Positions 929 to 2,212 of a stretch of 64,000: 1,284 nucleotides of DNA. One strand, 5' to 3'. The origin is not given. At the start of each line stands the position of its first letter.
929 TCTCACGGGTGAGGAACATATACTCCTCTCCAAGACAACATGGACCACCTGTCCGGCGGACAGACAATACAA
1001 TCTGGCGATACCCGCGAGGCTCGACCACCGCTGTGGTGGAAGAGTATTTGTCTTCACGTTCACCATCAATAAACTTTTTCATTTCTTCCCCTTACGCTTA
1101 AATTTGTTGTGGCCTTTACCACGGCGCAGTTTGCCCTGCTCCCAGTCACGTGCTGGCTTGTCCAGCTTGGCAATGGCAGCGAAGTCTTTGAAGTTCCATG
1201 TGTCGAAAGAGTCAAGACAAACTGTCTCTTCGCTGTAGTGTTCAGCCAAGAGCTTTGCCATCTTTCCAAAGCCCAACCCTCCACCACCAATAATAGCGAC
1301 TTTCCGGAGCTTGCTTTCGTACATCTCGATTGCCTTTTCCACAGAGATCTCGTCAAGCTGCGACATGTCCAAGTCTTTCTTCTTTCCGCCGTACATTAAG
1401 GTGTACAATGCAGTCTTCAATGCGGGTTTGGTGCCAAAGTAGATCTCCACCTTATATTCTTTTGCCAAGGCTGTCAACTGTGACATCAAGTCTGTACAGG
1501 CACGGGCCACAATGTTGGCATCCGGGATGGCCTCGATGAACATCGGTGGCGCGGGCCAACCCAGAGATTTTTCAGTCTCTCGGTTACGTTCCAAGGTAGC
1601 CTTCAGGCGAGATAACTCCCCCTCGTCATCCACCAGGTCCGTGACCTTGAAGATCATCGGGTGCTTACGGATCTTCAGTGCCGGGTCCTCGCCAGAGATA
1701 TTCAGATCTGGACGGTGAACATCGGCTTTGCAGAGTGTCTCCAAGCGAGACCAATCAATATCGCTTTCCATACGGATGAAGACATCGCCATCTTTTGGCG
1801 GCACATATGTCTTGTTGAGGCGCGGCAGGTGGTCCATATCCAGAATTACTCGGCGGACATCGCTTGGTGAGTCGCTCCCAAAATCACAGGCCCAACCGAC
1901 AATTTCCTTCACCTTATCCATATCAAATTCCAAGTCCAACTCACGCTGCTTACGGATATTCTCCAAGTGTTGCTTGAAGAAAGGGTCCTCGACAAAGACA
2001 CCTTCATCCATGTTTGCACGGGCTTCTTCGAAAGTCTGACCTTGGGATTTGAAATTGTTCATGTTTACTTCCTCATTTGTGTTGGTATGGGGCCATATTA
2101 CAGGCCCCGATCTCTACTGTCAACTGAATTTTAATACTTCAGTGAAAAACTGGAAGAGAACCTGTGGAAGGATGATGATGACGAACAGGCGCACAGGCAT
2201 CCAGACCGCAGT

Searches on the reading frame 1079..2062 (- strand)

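Call 48: search_protein_families(library=phrogs, proteins=[window:1079-2062:-], max_evalue=0.00001)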
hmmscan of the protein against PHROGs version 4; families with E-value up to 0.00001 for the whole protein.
window:1079-2062:- (327 aa): 2 families
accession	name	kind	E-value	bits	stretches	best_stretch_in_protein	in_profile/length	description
phrog_21279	-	unknown function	2.1e-176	587.9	2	73-327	147-399/399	-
phrog_22843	-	unknown function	3.5e-27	95.8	1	1-58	1-58/103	-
